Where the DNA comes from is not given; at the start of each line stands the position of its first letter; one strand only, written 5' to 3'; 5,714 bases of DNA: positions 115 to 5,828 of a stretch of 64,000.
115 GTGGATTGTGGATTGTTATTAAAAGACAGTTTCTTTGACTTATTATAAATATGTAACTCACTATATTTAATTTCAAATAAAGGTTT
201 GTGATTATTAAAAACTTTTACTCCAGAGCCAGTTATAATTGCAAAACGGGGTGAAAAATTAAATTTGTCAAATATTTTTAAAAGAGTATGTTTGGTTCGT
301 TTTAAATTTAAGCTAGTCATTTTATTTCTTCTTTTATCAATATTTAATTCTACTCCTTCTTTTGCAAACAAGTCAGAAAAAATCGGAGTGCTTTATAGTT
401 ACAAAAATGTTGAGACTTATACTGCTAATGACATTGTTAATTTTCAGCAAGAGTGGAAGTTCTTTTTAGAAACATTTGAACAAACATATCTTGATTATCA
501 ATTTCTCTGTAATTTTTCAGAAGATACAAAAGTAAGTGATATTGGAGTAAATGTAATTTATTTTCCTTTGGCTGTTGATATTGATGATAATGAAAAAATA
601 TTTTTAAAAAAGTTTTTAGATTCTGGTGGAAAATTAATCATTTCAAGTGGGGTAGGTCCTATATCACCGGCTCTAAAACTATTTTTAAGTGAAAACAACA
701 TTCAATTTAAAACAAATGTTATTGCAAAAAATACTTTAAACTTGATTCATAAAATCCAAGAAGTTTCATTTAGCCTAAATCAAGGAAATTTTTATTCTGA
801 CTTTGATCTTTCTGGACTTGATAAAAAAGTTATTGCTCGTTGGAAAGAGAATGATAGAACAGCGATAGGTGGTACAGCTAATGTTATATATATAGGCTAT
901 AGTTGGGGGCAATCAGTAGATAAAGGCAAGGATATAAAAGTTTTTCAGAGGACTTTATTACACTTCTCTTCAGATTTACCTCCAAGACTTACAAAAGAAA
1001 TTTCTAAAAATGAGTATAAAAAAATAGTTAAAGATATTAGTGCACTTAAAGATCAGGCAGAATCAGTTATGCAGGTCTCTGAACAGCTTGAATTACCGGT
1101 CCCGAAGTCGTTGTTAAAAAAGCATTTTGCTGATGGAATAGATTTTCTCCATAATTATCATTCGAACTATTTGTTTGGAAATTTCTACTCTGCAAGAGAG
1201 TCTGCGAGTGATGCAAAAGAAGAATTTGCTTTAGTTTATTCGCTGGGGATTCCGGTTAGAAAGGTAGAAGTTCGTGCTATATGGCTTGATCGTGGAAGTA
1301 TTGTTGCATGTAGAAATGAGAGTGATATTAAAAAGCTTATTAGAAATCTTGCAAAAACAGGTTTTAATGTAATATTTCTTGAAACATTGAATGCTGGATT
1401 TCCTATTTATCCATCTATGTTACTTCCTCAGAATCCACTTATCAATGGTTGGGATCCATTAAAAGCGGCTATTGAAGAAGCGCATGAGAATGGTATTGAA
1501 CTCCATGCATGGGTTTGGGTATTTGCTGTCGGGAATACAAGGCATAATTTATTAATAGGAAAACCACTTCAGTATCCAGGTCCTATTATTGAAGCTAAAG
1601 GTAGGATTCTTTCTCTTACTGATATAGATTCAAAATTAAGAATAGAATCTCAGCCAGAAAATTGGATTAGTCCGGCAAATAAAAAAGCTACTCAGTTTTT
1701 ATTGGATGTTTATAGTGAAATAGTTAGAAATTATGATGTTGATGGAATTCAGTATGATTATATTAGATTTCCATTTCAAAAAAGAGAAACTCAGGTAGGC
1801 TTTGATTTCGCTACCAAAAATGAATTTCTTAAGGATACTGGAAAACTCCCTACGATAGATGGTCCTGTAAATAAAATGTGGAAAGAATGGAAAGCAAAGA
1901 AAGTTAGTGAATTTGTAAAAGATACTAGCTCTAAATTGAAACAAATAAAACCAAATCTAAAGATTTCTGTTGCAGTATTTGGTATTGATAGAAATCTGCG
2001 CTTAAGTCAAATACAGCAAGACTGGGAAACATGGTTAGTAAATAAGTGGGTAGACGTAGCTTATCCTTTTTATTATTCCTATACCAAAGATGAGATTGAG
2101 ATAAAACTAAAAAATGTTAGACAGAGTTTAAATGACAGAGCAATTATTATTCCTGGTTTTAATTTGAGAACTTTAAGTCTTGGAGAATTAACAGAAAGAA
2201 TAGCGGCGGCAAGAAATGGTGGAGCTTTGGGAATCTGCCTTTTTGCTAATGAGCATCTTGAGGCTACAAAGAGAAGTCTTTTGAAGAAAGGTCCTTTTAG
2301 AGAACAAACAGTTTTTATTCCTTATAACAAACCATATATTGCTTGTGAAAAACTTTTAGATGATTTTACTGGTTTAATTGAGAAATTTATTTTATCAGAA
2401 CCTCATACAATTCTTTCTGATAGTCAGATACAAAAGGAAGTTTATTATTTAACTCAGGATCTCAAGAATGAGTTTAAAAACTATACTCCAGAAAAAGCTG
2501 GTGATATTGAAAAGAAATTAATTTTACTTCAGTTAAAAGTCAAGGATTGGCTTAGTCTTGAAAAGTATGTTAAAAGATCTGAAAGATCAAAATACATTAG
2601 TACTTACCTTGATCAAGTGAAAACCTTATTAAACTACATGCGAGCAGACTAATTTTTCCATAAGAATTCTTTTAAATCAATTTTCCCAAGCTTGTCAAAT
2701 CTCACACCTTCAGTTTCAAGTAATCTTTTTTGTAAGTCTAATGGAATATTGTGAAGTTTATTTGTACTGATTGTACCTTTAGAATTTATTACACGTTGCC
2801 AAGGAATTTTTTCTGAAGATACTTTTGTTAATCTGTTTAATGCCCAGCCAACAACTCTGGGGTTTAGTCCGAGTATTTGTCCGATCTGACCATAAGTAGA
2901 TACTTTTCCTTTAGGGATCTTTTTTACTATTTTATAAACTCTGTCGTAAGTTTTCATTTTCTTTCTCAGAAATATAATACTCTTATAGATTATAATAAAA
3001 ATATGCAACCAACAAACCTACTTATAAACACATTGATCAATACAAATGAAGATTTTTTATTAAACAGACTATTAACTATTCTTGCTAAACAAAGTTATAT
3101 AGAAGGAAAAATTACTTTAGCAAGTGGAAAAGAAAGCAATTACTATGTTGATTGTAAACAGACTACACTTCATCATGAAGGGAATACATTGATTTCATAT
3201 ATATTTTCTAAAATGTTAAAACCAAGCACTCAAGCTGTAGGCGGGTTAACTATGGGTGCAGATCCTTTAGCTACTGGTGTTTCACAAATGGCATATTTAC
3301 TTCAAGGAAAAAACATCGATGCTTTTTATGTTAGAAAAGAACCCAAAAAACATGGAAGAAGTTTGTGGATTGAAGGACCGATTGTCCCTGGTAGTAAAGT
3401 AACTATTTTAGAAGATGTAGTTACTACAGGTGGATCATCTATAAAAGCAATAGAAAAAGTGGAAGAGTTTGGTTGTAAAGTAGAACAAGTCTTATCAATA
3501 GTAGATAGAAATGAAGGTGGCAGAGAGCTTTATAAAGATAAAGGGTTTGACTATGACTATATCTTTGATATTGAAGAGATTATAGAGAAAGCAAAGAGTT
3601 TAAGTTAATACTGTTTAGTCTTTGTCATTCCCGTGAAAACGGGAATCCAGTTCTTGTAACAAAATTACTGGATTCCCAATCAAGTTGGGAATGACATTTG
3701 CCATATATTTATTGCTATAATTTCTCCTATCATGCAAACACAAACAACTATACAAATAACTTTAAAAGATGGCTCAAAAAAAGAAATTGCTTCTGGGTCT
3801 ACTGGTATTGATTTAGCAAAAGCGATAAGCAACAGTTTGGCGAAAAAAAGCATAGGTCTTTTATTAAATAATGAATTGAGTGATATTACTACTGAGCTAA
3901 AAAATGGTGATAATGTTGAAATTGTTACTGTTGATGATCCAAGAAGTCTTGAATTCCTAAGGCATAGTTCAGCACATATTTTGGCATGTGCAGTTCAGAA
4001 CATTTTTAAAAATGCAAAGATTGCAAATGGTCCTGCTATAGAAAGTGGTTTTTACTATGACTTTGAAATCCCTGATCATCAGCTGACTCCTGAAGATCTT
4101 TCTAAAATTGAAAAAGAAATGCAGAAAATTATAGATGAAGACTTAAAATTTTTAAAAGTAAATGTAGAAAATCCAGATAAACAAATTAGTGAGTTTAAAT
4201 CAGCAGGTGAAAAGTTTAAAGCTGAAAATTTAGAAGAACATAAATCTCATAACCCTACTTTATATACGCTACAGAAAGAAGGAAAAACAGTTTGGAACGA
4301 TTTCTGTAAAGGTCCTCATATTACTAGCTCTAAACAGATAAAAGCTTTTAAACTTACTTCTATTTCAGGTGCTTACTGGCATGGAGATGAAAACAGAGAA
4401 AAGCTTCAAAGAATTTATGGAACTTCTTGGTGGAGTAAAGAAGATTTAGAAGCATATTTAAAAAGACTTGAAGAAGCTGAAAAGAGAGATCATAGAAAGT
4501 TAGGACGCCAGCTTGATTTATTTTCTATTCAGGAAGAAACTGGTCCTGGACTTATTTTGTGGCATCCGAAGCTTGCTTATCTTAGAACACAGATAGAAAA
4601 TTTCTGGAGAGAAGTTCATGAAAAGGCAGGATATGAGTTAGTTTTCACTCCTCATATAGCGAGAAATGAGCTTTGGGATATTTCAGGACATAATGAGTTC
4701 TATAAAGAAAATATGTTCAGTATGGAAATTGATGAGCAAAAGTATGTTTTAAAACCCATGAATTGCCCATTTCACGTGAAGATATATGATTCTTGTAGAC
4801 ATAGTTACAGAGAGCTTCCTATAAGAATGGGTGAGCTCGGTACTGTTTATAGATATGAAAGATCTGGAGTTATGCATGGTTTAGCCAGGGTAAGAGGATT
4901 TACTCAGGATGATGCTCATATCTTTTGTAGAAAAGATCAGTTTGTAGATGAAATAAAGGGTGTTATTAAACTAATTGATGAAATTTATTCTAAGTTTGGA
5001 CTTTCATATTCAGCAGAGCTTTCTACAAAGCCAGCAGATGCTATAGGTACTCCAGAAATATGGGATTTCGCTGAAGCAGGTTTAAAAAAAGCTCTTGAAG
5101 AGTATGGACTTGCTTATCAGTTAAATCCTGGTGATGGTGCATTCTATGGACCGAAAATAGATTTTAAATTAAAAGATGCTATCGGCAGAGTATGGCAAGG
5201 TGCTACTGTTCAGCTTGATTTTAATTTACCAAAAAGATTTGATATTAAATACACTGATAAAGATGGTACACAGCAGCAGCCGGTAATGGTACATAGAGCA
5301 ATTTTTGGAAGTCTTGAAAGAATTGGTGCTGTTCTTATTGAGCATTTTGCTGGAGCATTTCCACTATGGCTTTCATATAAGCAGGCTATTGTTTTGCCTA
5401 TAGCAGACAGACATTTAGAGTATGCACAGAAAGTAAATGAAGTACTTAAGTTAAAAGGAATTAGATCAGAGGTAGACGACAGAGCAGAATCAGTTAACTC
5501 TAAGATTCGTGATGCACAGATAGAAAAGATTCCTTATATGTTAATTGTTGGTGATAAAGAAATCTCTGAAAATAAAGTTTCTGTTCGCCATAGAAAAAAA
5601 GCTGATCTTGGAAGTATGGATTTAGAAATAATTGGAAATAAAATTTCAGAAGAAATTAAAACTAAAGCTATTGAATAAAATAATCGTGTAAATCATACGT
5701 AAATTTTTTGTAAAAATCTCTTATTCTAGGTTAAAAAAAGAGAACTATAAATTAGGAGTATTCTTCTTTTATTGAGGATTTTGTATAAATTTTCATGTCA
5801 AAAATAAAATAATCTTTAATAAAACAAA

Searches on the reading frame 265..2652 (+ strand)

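Call 68: search_protein_families(library=pfam, proteins=[window:265-2652:+], max_evalue=0.001)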
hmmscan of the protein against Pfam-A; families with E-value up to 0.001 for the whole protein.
window:265-2652:+ (795 aa): 3 families
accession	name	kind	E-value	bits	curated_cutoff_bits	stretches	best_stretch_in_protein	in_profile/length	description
PF02638.21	GHL10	-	2.8e-32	112.5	27.9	1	335-604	1-261/311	Glycosyl hydrolase-like 10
PF13200.12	DUF4015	-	1.4e-13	51.1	27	1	461-612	108-236/313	Putative glycosyl hydrolase domain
PF14871.12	GHL6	-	2.3e-05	25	35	1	355-497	2-130/132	Hypothetical glycosyl hydrolase 6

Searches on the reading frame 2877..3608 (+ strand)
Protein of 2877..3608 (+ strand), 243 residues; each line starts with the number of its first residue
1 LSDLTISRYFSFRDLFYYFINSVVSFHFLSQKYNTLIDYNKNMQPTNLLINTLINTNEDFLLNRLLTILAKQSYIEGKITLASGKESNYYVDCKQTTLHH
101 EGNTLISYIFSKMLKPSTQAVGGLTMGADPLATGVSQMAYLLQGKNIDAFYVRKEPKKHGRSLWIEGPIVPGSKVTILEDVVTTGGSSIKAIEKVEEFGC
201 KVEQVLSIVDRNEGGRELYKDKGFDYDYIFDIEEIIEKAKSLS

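Call 68: search_protein_families(library=pfam, proteins=[window:2877-3608:+], max_evalue=0.001)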
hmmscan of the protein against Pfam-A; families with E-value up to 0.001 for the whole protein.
window:2877-3608:+ (243 aa): 1 family
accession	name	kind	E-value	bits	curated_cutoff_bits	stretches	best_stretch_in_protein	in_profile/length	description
PF00156.33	Pribosyltran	-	3e-07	30.3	26.3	1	102-221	15-136/158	Phosphoribosyl transferase domain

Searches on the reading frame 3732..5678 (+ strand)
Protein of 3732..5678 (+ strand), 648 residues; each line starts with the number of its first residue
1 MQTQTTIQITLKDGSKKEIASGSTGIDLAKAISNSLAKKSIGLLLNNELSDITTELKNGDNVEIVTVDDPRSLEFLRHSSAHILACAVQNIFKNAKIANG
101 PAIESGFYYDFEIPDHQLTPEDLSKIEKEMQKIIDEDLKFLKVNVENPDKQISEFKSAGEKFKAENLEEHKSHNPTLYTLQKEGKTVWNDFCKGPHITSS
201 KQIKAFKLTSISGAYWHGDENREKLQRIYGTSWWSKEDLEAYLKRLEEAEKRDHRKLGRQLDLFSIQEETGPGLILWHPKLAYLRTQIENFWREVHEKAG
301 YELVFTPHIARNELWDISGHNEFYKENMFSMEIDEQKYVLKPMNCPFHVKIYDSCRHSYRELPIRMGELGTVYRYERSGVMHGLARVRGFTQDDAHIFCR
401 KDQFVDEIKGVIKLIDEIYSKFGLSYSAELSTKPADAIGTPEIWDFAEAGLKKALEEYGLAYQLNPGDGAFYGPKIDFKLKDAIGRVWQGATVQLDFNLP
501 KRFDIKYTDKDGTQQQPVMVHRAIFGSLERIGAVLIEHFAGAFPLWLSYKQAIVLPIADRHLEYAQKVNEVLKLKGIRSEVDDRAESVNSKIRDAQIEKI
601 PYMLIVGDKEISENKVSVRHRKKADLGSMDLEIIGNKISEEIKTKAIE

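Call 68: search_protein_families(library=pfam, proteins=[window:3732-5678:+], max_evalue=0.001)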
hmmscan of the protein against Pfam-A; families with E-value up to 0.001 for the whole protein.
window:3732-5678:+ (648 aa): 4 families
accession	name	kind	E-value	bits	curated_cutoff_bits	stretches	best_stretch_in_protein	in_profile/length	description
PF00587.30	tRNA-synt_2b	-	2.8e-46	158.3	29.3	1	330-538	2-178/179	tRNA synthetase class II core domain (G, H, P, S and T)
PF03129.25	HGTP_anticodon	-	2.2e-22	79.4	21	1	551-640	1-93/94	Anticodon binding domain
PF02824.27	TGS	-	7.9e-15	55.1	22.2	1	7-66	1-60/60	TGS domain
PF07973.19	tRNA_SAD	-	5.3e-10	39.6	24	1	187-229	9-44/44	Threonyl and Alanyl tRNA synthetase second additional domain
